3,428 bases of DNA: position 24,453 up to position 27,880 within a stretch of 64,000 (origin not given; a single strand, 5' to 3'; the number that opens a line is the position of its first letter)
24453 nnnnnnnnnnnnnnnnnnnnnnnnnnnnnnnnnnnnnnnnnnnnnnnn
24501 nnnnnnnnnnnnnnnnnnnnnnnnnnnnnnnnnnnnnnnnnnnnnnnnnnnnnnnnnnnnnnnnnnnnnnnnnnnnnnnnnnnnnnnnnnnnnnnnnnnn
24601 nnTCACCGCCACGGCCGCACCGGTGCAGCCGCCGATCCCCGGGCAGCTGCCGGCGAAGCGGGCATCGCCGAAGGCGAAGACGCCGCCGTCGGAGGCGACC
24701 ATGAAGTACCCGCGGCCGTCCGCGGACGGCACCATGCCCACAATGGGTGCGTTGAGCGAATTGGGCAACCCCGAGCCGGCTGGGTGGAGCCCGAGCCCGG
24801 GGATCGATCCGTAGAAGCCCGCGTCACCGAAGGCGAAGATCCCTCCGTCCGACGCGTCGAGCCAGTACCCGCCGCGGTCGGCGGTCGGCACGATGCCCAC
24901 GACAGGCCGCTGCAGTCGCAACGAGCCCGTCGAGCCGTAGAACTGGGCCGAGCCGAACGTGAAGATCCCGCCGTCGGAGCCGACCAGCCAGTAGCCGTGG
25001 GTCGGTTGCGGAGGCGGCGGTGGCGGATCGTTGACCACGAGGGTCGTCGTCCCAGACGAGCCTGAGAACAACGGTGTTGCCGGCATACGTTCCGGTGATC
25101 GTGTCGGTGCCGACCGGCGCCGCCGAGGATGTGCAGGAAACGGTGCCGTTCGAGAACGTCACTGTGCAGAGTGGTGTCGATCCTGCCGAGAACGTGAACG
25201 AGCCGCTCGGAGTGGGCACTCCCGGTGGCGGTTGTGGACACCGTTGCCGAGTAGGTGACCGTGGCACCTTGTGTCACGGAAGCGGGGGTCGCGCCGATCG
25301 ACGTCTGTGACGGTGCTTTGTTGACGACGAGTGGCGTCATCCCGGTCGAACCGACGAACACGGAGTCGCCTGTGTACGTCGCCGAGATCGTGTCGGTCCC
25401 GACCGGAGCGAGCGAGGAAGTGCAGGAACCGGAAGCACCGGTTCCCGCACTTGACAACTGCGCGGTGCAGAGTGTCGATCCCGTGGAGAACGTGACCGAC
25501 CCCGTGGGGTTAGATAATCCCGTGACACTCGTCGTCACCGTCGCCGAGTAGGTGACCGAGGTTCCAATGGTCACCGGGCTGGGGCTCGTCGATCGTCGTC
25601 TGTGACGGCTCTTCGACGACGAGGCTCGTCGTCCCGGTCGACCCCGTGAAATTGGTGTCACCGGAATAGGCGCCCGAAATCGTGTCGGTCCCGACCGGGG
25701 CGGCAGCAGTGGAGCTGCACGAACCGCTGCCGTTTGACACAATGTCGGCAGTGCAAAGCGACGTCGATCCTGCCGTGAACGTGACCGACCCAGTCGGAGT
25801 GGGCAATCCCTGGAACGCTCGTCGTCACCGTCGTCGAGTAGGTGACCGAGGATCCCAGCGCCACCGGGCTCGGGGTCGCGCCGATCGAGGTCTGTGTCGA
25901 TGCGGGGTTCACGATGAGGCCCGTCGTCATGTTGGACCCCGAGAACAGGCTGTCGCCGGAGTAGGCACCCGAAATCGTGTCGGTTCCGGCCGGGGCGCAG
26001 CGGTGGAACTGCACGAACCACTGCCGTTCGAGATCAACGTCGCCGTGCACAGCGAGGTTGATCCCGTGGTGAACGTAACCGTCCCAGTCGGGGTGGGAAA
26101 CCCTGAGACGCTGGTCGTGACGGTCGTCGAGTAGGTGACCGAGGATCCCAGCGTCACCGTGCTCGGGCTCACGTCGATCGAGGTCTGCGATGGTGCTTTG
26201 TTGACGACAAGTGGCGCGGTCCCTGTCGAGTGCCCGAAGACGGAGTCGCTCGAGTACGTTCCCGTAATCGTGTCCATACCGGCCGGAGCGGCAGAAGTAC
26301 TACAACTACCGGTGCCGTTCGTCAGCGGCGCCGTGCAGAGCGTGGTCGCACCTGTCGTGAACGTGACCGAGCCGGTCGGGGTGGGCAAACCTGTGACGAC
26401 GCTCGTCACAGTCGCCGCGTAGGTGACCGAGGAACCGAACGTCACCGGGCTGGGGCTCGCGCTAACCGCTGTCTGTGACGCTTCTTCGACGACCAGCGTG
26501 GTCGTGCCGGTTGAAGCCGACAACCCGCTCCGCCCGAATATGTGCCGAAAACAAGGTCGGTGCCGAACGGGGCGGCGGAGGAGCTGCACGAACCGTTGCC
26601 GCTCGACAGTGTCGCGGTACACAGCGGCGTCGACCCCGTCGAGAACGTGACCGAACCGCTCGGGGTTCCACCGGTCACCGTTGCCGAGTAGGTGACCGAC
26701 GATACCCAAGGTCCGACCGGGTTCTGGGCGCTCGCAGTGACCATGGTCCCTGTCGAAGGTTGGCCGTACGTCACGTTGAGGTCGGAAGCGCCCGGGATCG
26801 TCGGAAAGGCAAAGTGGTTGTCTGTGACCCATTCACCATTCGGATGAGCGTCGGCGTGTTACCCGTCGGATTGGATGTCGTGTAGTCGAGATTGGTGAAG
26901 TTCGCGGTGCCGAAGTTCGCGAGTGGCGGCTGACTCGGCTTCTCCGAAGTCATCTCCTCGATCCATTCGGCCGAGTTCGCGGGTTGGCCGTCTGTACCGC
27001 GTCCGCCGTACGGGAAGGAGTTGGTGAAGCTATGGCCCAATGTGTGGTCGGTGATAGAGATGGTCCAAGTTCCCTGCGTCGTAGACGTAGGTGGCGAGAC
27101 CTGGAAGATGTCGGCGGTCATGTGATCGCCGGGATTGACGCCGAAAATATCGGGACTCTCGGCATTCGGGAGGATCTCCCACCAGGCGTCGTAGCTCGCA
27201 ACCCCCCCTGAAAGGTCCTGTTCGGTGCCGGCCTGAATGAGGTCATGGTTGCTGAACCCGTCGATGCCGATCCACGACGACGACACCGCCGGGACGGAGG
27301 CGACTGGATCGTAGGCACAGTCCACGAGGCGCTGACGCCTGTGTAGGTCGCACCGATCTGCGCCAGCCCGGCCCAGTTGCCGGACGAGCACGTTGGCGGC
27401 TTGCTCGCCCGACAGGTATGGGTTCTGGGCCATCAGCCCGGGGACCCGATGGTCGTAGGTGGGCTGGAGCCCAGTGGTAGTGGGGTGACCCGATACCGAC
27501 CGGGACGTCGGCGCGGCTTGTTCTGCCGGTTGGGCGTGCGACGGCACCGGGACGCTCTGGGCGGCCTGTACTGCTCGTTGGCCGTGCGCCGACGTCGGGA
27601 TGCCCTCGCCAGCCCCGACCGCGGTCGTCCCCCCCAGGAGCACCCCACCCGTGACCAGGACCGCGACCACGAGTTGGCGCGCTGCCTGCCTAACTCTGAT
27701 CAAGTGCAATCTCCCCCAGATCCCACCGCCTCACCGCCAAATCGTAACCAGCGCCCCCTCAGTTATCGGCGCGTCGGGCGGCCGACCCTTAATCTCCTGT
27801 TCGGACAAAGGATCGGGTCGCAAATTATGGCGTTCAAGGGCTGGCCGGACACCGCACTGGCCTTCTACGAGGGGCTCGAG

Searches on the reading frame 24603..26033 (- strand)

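Call 57: search_protein_families(library=pfam, proteins=[window:24603-26033:-], max_evalue=0.01)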
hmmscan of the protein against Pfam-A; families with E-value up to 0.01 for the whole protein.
window:24603-26033:- (476 aa): 1 family
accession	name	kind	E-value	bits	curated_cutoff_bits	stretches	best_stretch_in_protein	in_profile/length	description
PF16640.11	Big_3_5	-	1.4e-13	51.6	35.5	1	149-233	3-83/88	Bacterial Ig-like domain (group 3)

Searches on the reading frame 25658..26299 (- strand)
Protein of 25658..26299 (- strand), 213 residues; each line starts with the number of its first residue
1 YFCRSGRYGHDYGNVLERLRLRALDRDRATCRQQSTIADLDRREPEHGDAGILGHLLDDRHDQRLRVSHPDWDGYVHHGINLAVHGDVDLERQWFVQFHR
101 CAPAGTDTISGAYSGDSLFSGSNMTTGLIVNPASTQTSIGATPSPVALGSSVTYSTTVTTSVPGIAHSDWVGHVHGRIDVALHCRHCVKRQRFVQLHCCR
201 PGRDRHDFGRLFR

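Call 57: search_protein_families(library=pfam, proteins=[window:25658-26299:-], max_evalue=0.01)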
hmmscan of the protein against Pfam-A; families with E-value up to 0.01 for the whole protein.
window:25658-26299:- (213 aa): 1 family
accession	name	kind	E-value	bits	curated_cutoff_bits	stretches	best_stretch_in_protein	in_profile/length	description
PF16640.11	Big_3_5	-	0.0001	23.2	35.5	0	103-125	59-81/88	Bacterial Ig-like domain (group 3)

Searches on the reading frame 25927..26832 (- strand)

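Call 57: search_protein_families(library=pfam, proteins=[window:25927-26832:-], max_evalue=0.01)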
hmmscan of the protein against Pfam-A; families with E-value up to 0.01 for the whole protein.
window:25927-26832:- (301 aa): 1 family
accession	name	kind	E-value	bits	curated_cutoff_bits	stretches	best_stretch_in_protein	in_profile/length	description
PF16640.11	Big_3_5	-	8.3e-22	78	35.5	2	123-210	1-87/88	Bacterial Ig-like domain (group 3)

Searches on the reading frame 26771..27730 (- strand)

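Call 57: search_protein_families(library=pfam, proteins=[window:26771-27730:-], max_evalue=0.01)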
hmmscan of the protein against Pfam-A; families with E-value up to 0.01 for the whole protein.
window:26771-27730:- (319 aa): 1 family
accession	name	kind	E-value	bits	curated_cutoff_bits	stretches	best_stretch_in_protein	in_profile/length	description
PF01828.24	Peptidase_A4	-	6.4e-25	88.3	22.3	1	148-292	39-176/206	Peptidase A4 family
